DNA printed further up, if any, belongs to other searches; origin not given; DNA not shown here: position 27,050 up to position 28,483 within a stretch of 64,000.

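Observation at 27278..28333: GalT-like HIT nucleotidyltransferase translationally coupled (GTGA) to thiG, in a thi locus lacking thiF/thiO/thiH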

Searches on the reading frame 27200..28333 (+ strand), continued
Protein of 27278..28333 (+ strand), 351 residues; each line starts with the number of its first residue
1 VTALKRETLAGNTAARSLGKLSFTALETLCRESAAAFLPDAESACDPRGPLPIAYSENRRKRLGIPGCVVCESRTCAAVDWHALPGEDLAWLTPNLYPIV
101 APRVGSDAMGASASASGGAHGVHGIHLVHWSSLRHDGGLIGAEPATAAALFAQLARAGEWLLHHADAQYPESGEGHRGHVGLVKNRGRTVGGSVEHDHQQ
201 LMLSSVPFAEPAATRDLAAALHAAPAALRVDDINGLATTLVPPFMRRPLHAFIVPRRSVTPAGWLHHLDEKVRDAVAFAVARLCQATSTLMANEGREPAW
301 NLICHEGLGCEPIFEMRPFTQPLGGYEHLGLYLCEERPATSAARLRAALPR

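Call 23: predict_structure(alignment_id=A1)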
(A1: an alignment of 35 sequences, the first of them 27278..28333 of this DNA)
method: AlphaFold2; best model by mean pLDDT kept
length: 351 residues; sequences in the alignment: 35
mean_pLDDT: 92.9   pTM: 0.92
mean pLDDT of the five models: 92.9, 92.6, 92.3, 92.2, 91.8
residues with pLDDT >= 90: 287; 70-90: 47; 50-70: 15; < 50: 2
segments of 3 or more residues with pLDDT < 50: none
pLDDT, mean of each block of 10 residues (from residue 1): 93 98 98 94 87 90 79 93 97 96 73 53 95 96 98 99 96 97 94 89 95 94 98 98 97 93 95 98 98 96 96 96 89 96 97 80
secondary structure, 60 per line:
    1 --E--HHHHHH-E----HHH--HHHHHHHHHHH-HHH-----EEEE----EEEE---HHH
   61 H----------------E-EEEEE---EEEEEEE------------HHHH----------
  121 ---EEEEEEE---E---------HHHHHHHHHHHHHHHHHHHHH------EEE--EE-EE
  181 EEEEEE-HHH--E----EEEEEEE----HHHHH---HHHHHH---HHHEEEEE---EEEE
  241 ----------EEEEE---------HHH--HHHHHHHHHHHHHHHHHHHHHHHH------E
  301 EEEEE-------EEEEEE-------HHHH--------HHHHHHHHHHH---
elements in order: H6-11 H23-33 E43-46 E51-54 H58-61 E80-84 E88-94 H107-110 E124-130 H144-164 E171-173 E179-186 E198-204 H209-213 H217-222 E229-233 E237-240 E251-255 H270-293 E300-305 E313-318 H326-329 H338-348

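Call 26: search_protein_families(library=pfam, proteins=[L046:8595-9992:+, L046:11099-12112:+, L024:2698-4017:+, L025:542-1519:-, L027:3161-4264:+, L046:9992-11095:+, L024:1580-2719:+, L007:11894-13345:+, L007:13446-14135:+, L009:4505-5539:-], max_evalue=0.01)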
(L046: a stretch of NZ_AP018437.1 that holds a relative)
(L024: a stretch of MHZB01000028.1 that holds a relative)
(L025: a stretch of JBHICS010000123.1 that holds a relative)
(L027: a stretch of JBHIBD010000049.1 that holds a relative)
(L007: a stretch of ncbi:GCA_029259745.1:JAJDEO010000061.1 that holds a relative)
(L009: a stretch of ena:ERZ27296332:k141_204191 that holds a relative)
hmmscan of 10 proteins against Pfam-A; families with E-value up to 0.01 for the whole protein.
L046:8595-9992:+ (466 aa): 7 families
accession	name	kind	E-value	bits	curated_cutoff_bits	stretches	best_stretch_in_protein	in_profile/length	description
PF00534.26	Glycos_transf_1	-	4.3e-28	98.4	26.4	1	260-437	13-171/172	Glycosyl transferases group 1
PF13692.12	Glyco_trans_1_4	-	3.6e-20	73.1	27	1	268-424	7-142/142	Glycosyl transferases group 1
PF13439.12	Glyco_transf_4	-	1.6e-11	45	28.5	1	44-232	2-170/170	Glycosyltransferase Family 4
PF20706.3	GT4-conflict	-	2.3e-07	30.6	26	1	269-449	204-382/385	Family 4 Glycosyltransferase in conflict systems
PF13524.12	Glyco_trans_1_2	-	0.0013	19.1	25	1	323-453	16-143/144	Glycosyl transferase-like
PF00862.26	GT-B_Sucrose_synth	-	0.0049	16.2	23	0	22-60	15-53/290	Sucrose synthase first GT-B domain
PF13579.12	Glyco_trans_4_4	-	0.0098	16.7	29.7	0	44-147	1-88/158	Glycosyl transferase 4-like domain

L046:11099-12112:+ (338 aa): 3 families
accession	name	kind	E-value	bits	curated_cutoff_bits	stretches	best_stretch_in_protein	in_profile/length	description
PF00251.26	Glyco_hydro_32N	-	4.2e-21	76.2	22.1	1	25-296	18-267/307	Glycosyl hydrolases family 32 N-terminal domain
PF04616.20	Glyco_hydro_43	-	2.6e-11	43.9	32.2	1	53-124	35-104/288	Glycosyl hydrolases family 43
PF15892.11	BNR_4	-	0.0086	15.9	27.3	0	83-150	149-219/272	BNR repeat-containing family member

L024:2698-4017:+ (440 aa): 2 families
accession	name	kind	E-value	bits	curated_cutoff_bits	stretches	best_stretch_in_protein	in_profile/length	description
PF00275.25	EPSP_synthase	-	1.5e-134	449.3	22.8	1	23-433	4-417/417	EPSP synthase (3-phosphoshikimate 1-carboxyvinyltransferase)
PF24402.1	iHKD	-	0.0015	19.1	27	0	263-311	9-56/111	Inactive HKD-Rease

L025:542-1519:- (326 aa): 2 families
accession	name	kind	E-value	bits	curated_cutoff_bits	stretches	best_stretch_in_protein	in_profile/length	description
PF01379.25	Porphobil_deam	-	1e-80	270.6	22.1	1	10-218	1-206/207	Porphobilinogen deaminase, dipyromethane cofactor binding domain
PF03900.20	Porphobil_deamC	-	1.7e-18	67.2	26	1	232-301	3-73/74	Porphobilinogen deaminase, C-terminal domain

L027:3161-4264:+ (368 aa): 3 families
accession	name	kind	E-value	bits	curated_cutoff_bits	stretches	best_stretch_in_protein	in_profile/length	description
PF01872.23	RibD_C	-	6.8e-57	192.9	24.1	1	150-360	1-196/197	RibD C-terminal domain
PF00383.29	dCMP_cyt_deam_1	-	1.4e-18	67.1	25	1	3-102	1-101/102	Cytidine and deoxycytidylate deaminase zinc-binding region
PF14437.12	MafB19-deam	-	2.2e-10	41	27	1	5-135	2-131/142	MafB19-like deaminase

L046:9992-11095:+ (368 aa): 2 families
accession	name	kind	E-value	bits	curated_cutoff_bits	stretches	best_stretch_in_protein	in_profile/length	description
PF01087.27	GalP_UDP_transf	-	0.0008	20.3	22.1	1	50-212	17-183/184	Galactose-1-phosphate uridyl transferase, N-terminal domain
PF16285.10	DUF4931_N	-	0.0018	18.8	24.1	1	169-206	79-118/124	Domain of unknown function (DUF4931) N-terminal domain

L024:1580-2719:+ (380 aa): 0 families

L007:11894-13345:+ (483 aa): 1 family
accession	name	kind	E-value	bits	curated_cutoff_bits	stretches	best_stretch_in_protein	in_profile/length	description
PF01839.29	FG-GAP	-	0.0077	16.6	22.1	1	272-289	4-21/37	FG-GAP repeat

L007:13446-14135:+ (229 aa): 0 families

L009:4505-5539:- (344 aa): 0 families

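Call 27: fold_search(model_id=the predicted structure, library=pdb)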
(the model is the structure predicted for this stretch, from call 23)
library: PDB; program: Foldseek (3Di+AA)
matches with E <= 10: 351; with E <= 0.001: 21
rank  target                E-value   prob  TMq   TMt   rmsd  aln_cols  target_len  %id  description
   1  2h39_A                3.9e-14  1.00  0.61  0.69   8.8       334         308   17  Crystal Structure of an ADP-Glucose Phosphorylase from Arabidopsis thaliana with bound ADP-Glucose (released 2006-06-13)
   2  1z84_B                4.7e-14  1.00  0.60  0.68   9.0       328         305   17  X-ray structure of galt-like protein from arabidopsis thaliana at5g18200 (released 2005-04-19)
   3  2h39_B                8.8e-14  1.00  0.59  0.66   9.6       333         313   17  Crystal Structure of an ADP-Glucose Phosphorylase from Arabidopsis thaliana with bound ADP-Glucose (released 2006-06-13)
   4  6k5z_A                1.8e-13  1.00  0.66  0.75   3.8       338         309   17  Structure of uridylyltransferase (released 2019-12-18)
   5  5in3_B                2.0e-13  1.00  0.58  0.62   9.7       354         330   20  Crystal structure of glucose-1-phosphate bound nucleotidylated human galactose-1-phosphate uridylyltransferase (released 2016-03-30)
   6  6k5z_B                2.7e-13  1.00  0.65  0.72   4.1       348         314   18  Structure of uridylyltransferase (released 2019-12-18)
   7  6k9z_B                3.5e-13  1.00  0.64  0.74   4.6       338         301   16  STRUCTURE OF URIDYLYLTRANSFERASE MUTANT (released 2019-12-18)
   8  1zwj_A                3.8e-13  1.00  0.59  0.68   5.3       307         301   17  X-ray structure of galt-like protein from arabidopsis thaliana AT5G18200 (released 2005-06-14)
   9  6k9z_A                5.6e-13  1.00  0.64  0.72   4.1       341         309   17  STRUCTURE OF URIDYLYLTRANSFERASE MUTANT (released 2019-12-18)
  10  1hxp_A                6.3e-13  1.00  0.62  0.63  11.1       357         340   17  NUCLEOTIDE TRANSFERASE (released 1996-11-08)
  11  1zwj_B                7.1e-13  1.00  0.58  0.67   9.2       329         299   17  X-ray structure of galt-like protein from arabidopsis thaliana AT5G18200 (released 2005-06-14)
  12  6gqd                  8.4e-13  1.00  0.57  0.58   4.5       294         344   21  Structure of human galactose-1-phosphate uridylyltransferase (GALT), with crystallization epitope mutations A21Y:A22T:T2 (released 2018-07-18)
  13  1hxq_B                1.1e-12  1.00  0.56  0.59  10.3       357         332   17  THE STRUCTURE OF NUCLEOTIDYLATED GALACTOSE-1-PHOSPHATE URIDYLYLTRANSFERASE FROM ESCHERICHIA COLI AT 1.86 ANGSTROMS RES (released 1997-10-22)
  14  1z84_A                1.1e-12  1.00  0.60  0.67   8.9       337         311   17  X-ray structure of galt-like protein from arabidopsis thaliana at5g18200 (released 2005-04-19)
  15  5in3_A                1.7e-12  1.00  0.58  0.62   4.7       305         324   21  Crystal structure of glucose-1-phosphate bound nucleotidylated human galactose-1-phosphate uridylyltransferase (released 2016-03-30)
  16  1hxp_B                2.5e-12  1.00  0.57  0.61  10.5       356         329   17  NUCLEOTIDE TRANSFERASE (released 1996-11-08)
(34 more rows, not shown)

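Call 37: search_solved_structures(query=A1, max_evalue=1, show_alignments=5)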
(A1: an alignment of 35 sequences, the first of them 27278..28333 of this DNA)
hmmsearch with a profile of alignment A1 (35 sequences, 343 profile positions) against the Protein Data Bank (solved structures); distinct sequences matched with E-value up to 1: 10.
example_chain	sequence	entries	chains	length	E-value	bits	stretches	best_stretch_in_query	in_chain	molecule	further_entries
1z84_A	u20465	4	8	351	3.6e-11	46.2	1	44-338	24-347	galactose-1-phosphate uridyl transferase-like protein | putative galactose-1-phosphate uridyl transferase | Probable galactose-1-phosphate uridyl transferase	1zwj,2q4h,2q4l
6k5z_A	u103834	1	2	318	1e-09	41.5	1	45-341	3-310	Galactose-1-phosphate uridylyltransferase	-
2h39_A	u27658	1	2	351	2.3e-09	40.3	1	44-338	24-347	Probable galactose-1-phosphate uridyl transferase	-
6k9z_A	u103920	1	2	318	3.2e-08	36.5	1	45-341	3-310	Galactose-1-phosphate uridylyltransferase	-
1hxq_A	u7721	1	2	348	3.1e-07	33.3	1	156-284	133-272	HEXOSE-1-PHOSPHATE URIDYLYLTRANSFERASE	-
1hxp_A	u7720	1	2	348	3.2e-07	33.2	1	157-285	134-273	HEXOSE-1-PHOSPHATE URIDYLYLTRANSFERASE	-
1gup_A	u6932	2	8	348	2.1e-05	27.2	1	156-284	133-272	GALACTOSE-1-PHOSPHATE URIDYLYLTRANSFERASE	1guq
5in3_B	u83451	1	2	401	2.5e-05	27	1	89-337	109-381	Galactose-1-phosphate uridylyltransferase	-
6gqd_A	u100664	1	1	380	4.4e-05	26.2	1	92-285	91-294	Galactose-1-phosphate uridylyltransferase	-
4qvu_A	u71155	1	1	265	0.57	12.7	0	172-197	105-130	Uncharacterized protein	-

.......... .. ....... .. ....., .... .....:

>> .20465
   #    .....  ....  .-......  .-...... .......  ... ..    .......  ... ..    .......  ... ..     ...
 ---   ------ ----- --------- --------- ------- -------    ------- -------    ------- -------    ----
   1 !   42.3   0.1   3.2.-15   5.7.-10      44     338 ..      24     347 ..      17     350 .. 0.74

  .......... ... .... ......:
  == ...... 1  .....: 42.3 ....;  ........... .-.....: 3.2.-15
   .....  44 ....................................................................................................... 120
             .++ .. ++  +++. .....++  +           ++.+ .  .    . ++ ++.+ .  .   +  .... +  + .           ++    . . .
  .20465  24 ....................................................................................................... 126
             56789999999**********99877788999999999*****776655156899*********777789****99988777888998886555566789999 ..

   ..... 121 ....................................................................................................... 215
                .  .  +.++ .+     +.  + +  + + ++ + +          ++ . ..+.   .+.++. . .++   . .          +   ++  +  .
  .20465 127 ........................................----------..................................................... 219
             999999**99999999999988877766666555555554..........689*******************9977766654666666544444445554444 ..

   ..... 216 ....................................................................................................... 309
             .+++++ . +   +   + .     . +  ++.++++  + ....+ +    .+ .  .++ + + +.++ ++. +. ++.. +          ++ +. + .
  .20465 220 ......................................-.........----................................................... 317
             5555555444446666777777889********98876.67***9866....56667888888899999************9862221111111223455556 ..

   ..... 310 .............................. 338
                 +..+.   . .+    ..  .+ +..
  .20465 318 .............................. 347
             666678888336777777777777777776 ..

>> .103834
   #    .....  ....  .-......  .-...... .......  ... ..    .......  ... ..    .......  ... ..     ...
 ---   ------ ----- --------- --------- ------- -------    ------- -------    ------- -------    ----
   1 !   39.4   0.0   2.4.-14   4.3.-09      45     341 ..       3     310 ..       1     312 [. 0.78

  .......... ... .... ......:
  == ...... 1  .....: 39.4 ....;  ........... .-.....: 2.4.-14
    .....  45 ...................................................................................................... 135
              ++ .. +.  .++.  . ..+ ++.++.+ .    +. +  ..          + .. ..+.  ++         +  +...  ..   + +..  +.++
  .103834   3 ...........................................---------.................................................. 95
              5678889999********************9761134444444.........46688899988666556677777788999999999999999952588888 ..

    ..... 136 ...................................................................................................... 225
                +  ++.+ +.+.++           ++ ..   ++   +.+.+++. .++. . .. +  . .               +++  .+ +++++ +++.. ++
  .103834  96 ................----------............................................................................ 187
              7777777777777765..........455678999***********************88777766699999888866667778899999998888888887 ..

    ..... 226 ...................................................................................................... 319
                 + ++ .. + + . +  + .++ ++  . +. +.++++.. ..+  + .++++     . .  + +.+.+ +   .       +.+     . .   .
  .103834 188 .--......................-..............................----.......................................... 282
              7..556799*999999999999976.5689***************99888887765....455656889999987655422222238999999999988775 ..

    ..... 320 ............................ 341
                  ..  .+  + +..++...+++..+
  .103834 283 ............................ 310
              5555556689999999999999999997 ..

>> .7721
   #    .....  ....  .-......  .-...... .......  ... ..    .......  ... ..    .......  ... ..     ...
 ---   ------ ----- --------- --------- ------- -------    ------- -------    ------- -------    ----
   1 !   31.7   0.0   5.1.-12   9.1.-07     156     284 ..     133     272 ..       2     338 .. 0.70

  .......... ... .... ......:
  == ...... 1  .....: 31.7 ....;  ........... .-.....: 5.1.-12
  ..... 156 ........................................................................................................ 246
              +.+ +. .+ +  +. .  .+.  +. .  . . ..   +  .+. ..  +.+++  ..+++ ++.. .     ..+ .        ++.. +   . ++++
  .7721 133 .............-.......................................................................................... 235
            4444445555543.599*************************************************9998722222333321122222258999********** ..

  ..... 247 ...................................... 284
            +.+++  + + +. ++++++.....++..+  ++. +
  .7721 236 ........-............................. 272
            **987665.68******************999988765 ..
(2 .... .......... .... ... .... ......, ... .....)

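Call 44: search_protein_representatives(alignment_id=A1)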
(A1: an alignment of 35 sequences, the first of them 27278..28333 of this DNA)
Query: 35 sequences, 343 profile positions. Proteins with E-value up to 0.001 (for the whole library): 856; up to 1e-10: 172; up to 1e-30: 92. The best 150 are listed.
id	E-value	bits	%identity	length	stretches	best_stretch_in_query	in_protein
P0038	5.1e-151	519.3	-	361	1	3-341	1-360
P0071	1.5e-115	402.7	-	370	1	2-341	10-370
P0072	9.2e-91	321.1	-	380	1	6-341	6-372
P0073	1.7e-88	313.7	-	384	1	3-340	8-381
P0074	1.2e-87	310.9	-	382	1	4-341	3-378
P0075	5.2e-84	298.9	-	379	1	5-340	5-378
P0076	1.5e-83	297.4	-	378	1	5-341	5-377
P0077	4.5e-83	295.9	-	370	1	35-341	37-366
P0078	3.3e-82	293.0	-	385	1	4-340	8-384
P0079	1.4e-81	291.0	-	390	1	36-340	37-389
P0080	2.9e-81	289.9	-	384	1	6-336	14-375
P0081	6.4e-81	288.8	-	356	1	3-341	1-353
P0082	1.0e-79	284.8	-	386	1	4-341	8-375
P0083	1.2e-79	284.6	-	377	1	4-340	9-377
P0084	7.4e-78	278.7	-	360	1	5-341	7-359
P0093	4.3e-69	249.9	-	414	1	3-340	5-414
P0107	6.3e-63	229.6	-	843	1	4-341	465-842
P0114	4.8e-60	220.1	-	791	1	28-330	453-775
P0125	1.6e-55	205.2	-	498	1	18-337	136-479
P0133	9.3e-49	183.0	-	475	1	45-341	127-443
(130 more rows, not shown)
